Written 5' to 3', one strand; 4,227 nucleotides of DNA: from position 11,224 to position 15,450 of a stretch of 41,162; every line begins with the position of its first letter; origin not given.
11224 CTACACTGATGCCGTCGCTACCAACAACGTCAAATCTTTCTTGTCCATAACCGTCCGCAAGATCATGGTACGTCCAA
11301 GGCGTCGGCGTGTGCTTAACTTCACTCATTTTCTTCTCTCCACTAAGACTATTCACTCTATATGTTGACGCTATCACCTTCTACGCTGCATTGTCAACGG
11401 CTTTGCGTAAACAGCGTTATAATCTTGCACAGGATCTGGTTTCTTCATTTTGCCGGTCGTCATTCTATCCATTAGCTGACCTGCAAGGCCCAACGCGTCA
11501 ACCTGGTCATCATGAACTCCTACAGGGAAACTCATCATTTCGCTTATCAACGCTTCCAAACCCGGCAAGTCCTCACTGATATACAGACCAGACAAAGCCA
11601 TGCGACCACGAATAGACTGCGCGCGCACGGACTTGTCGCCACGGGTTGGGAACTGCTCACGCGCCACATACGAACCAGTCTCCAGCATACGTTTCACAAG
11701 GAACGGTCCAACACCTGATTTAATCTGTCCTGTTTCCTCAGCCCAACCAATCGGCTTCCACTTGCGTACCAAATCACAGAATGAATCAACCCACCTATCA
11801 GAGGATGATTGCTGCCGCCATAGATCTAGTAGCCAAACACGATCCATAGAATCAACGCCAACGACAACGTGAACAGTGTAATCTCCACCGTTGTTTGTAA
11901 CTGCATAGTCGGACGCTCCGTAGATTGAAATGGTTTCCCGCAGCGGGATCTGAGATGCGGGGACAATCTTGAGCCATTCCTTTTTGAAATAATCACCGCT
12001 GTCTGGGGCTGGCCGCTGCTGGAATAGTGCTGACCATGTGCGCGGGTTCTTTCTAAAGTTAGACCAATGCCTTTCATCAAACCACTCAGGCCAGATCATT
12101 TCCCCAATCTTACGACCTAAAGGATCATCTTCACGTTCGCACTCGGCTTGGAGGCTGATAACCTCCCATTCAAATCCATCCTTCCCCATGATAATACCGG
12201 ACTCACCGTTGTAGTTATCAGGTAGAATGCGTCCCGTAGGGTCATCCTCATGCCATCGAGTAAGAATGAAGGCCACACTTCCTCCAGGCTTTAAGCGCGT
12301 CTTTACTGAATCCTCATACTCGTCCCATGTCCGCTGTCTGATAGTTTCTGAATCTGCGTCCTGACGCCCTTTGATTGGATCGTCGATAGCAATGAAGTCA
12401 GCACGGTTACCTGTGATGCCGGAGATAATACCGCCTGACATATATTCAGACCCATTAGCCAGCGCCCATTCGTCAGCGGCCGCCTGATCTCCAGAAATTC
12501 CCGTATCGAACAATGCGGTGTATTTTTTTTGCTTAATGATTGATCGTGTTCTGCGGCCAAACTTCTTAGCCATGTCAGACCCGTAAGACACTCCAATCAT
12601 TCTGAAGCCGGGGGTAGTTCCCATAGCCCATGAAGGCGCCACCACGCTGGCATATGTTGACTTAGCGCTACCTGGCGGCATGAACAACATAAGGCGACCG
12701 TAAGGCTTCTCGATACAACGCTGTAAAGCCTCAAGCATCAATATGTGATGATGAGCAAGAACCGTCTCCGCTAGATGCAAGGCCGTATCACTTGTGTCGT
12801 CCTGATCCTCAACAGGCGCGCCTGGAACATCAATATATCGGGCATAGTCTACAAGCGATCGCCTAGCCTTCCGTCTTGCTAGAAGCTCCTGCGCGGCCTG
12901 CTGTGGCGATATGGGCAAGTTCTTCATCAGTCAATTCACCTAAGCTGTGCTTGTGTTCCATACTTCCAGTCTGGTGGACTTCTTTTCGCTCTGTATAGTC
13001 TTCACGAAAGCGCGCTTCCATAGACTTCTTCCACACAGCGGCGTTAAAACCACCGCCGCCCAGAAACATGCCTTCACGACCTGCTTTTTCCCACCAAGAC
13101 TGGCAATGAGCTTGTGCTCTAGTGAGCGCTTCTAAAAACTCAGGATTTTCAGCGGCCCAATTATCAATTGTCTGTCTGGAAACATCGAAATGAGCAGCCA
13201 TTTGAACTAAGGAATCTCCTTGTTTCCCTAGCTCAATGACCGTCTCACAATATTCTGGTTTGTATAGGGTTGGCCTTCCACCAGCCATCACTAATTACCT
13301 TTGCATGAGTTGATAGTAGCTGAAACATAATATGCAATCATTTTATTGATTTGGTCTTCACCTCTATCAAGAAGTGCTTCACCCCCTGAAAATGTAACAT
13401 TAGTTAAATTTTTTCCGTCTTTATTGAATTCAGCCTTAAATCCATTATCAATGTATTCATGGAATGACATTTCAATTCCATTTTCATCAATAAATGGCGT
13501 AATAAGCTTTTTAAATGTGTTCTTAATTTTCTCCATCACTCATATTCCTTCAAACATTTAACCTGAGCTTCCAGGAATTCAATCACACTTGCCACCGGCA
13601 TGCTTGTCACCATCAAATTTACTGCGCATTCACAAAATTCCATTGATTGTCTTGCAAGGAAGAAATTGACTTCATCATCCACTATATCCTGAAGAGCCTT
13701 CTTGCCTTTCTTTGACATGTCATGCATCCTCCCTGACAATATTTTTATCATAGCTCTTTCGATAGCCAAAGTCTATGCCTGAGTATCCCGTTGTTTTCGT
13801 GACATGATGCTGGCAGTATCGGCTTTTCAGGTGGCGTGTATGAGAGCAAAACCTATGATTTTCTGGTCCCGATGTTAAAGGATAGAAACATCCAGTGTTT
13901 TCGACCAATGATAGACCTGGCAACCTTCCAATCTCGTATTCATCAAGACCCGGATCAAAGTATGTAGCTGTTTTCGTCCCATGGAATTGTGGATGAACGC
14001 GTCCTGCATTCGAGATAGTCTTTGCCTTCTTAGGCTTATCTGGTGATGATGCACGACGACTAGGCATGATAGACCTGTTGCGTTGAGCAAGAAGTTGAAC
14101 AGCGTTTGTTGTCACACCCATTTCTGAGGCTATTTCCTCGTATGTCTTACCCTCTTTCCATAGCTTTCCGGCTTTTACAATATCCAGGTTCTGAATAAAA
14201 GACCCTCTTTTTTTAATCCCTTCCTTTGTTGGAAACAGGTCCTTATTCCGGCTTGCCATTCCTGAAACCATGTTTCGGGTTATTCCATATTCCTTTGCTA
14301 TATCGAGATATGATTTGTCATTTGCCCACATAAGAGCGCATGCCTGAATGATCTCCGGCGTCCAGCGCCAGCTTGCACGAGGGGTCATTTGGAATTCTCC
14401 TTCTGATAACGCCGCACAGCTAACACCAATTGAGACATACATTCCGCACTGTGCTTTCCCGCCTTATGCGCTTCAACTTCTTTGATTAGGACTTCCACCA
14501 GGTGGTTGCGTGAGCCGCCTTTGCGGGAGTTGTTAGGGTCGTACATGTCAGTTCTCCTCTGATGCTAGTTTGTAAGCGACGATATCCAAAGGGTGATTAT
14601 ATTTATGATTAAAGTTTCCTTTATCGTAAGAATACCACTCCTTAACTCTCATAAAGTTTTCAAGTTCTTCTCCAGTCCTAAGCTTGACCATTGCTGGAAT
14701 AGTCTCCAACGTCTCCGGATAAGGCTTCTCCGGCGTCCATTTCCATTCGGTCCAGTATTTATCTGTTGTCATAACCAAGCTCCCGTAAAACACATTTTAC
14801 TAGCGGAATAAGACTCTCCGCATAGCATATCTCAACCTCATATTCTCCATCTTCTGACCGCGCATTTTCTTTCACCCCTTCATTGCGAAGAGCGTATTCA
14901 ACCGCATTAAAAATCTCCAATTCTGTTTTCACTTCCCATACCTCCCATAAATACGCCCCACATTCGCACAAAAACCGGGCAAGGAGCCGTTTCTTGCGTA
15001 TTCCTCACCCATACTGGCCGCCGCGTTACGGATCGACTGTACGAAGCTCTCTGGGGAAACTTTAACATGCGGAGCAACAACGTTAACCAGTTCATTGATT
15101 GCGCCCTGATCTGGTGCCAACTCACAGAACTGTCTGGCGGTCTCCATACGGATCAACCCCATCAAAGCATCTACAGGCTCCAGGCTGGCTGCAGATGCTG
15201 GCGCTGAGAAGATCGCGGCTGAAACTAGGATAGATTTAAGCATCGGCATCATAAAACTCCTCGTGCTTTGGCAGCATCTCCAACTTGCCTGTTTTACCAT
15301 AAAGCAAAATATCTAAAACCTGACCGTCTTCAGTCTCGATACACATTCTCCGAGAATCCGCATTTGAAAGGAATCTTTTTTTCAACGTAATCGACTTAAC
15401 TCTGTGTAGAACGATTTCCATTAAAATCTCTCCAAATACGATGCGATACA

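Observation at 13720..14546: Phage GcrA-like regulator with a duplicated DNA-binding domain, coupled to a 53-aa ORF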

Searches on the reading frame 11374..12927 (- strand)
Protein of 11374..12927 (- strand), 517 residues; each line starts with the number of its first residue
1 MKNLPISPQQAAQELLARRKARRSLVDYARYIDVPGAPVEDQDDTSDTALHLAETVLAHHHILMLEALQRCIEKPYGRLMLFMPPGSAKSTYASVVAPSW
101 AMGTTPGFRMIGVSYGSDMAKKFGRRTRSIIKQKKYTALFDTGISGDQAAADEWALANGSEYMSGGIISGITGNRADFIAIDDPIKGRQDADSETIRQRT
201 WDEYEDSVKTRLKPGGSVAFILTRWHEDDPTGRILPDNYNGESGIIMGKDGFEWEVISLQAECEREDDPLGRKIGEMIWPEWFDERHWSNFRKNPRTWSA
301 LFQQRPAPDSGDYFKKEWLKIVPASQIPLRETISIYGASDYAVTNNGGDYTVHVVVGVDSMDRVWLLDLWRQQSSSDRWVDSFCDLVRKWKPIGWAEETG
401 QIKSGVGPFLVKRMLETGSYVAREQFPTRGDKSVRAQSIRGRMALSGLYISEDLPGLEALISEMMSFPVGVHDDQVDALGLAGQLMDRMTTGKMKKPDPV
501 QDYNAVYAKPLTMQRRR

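Call 8: search_dna_similar(query=window:11374-12927:-, collection=phages, mode=protein, max_rows=25)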
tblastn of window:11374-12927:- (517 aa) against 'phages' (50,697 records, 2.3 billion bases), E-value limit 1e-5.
Records with a match: 1819; places in all: 1824; records where one place covers at least 80% of the query: 554.
Best place of each record, by identity: 60-80% 42; <60% 1777.
By first word of the organism name: Mycobacterium 493; Microbacterium 273; Gordonia 185; Vibrio 78; Escherichia 54; Acinetobacter 51; Bacteriophage 49; Klebsiella 44; Brucella 41; Lactococcus 40; and 89 more.
By host as written in the record: Mycobacterium smegmatis mc2 155 345; Gordonia terrae 3612 145; - 142; Microbacterium foliorum NRRL B-24224 SEA 111; Microbacterium foliorum NRRL B-24224 104; Mycobacterium smegmatis mc#155 83; Helicobacter pylori 29; Microbacterium paraoxydans NWU1 27; and 355 more.
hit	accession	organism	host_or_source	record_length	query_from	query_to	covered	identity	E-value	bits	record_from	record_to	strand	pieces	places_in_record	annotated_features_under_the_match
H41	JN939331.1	Brucella phage Tb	Brucella abortus 544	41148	4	517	99%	77.6%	0e+0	888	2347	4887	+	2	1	putative terminase large subunit | putative HNH endonuclease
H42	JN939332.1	Brucella phage Pr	Brucella melitensis 16M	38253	4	517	99%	77.6%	0e+0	888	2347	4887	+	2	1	putative terminase large subunit | putative HNH endonuclease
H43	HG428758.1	Brucella phage F1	Brucella sp.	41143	4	517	99%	77.6%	0e+0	888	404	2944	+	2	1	F1_ORF02: putative terminase, large subunit | F1_ORF03: putative HNH endonuclease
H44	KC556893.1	Brucella phage Bk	Brucella melitensis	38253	4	517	99%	77.6%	0e+0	888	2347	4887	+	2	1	putative terminase large subunit | putative HNH endonuclease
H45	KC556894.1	Brucella phage Fz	Brucella abortus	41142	4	517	99%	77.6%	0e+0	888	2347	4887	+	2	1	putative terminase large subunit | putative HNH endonuclease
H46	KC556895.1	Brucella phage R/C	Brucella canis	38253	4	517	99%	77.6%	0e+0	888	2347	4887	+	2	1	putative terminase large subunit | putative HNH endonuclease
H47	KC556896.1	Brucella phage S708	Brucella suis S708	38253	4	517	99%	77.6%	0e+0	888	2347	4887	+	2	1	putative terminase large subunit | putative HNH endonuclease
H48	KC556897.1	Brucella phage Tb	Brucella abortus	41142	4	517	99%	77.6%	0e+0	888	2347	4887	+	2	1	putative terminase large subunit | putative HNH endonuclease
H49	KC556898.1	Brucella phage Wb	Brucella abortus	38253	4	517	99%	77.6%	0e+0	888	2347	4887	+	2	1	putative terminase large subunit | putative HNH endonuclease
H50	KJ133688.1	Brucella phage 02_19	Brucella abortus S19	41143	4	517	99%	77.6%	0e+0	888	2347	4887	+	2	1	putative terminase large subunit | putative HNH endonuclease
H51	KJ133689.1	Brucella phage 02_141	Brucella abortus 141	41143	4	517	99%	77.6%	0e+0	888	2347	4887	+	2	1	putative terminase large subunit | putative HNH endonuclease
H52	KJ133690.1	Brucella phage 11sa_19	Brucella abortus S19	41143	4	517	99%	77.6%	0e+0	888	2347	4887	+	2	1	putative terminase large subunit | putative HNH endonuclease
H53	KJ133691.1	Brucella phage 11sa_141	Brucella abortus S19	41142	4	517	99%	77.6%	0e+0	888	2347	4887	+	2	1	putative terminase large subunit | putative HNH endonuclease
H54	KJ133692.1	Brucella phage 110_19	Brucella abortus S19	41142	4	517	99%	77.6%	0e+0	888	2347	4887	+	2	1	putative terminase large subunit | putative HNH endonuclease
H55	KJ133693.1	Brucella phage 110_141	Brucella abortus 141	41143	4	517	99%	77.6%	0e+0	888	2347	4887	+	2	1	putative terminase large subunit | putative HNH endonuclease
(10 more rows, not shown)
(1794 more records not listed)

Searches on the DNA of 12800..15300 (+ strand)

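Call 5: search_dna_similar(query=window:12800-15300:+, collection=phages, mode=near, max_rows=25)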
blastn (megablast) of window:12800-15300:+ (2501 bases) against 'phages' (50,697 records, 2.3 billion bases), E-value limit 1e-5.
No match.

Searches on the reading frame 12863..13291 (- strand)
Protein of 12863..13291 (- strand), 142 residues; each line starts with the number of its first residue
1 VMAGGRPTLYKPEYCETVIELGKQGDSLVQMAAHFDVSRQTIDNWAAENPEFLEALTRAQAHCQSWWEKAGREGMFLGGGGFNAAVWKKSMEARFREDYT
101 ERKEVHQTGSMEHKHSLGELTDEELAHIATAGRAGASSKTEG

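Call 3: search_protein_families(library=pfam, proteins=[window:12863-13291:-], max_evalue=1)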
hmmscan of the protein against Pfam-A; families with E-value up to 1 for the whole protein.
window:12863-13291:- (142 aa): 10 families
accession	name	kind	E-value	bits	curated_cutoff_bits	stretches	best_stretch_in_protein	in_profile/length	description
PF02796.21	HTH_7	-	3.2e-05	24.4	23.8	1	5-42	1-38/45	Helix-turn-helix domain of resolvase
PF20901.3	Sf6_terminase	-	0.00029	21.3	27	1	10-64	1-56/106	Bacteriophage Sf6, terminase small subunit-like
PF13518.12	HTH_28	-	0.00037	21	25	1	18-46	5-33/52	Helix-turn-helix domain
PF13384.12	HTH_23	-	0.0093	16.2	24.6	1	18-45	10-37/50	Homeodomain-like domain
PF16677.11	GP3_package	-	0.028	15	29.4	1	31-64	39-73/105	DNA-packaging protein gp3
PF13936.12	HTH_38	-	0.1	12.8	27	1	23-43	18-38/44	Helix-turn-helix domain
PF15943.11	YdaS_toxin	-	0.13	12.6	30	1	27-47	10-30/65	Bacterial toxin YdaS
PF10674.14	Ycf54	-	0.14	12.9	25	1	30-64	25-61/92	Ycf54 protein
PF07022.19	Phage_CI_repr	-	0.22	12.3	22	1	30-47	17-34/65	Bacteriophage CI repressor helix-turn-helix domain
PF13613.12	HTH_Tnp_4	-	0.28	11.3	27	1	23-45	17-39/53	Helix-turn-helix of DDE superfamily endonuclease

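Call 4: search_protein_families(library=phrogs, proteins=[window:12863-13291:-], max_evalue=0.01)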
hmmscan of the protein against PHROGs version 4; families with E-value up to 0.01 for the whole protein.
window:12863-13291:- (142 aa): 9 families
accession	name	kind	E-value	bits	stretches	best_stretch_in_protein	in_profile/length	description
phrog_309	-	head and packaging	1.2e-28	102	1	1-132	129-288/319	terminase small subunit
phrog_1482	-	head and packaging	1.9e-09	38.3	1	4-63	9-69/147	terminase small subunit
phrog_3064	-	head and packaging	7e-09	36.4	1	27-94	83-146/175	terminase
phrog_664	-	DNA, RNA and nucleotide metabolism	0.00041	21.3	1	3-46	78-121/210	DNA binding protein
phrog_606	-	head and packaging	0.0015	19.6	1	31-115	75-146/167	terminase small subunit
phrog_4102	-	head and packaging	0.0016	19.6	1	4-104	9-115/166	terminase small subunit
phrog_4494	-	unknown function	0.0045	18.5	0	17-47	10-40/109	-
phrog_57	-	head and packaging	0.0068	17.3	0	30-49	17-36/199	terminase small subunit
phrog_3855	-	DNA, RNA and nucleotide metabolism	0.0091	17.4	0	6-46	61-100/115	HTH DNA binding protein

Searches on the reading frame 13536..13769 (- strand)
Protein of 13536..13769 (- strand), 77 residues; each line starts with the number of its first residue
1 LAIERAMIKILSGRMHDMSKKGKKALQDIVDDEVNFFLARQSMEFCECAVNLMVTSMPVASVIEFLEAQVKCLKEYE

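Call 3: search_protein_families(library=pfam, proteins=[window:13536-13769:-], max_evalue=1)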
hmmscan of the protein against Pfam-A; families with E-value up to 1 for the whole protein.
window:13536-13769:- (77 aa): 0 families

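Call 4: search_protein_families(library=phrogs, proteins=[window:13536-13769:-], max_evalue=0.01)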
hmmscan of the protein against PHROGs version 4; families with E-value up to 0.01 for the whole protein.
window:13536-13769:- (77 aa): 2 families
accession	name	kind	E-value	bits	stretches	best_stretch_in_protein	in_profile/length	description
phrog_26977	-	unknown function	8.9e-12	45.5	1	18-47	1-30/30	-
phrog_31714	-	unknown function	0.001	20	1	25-56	76-109/151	-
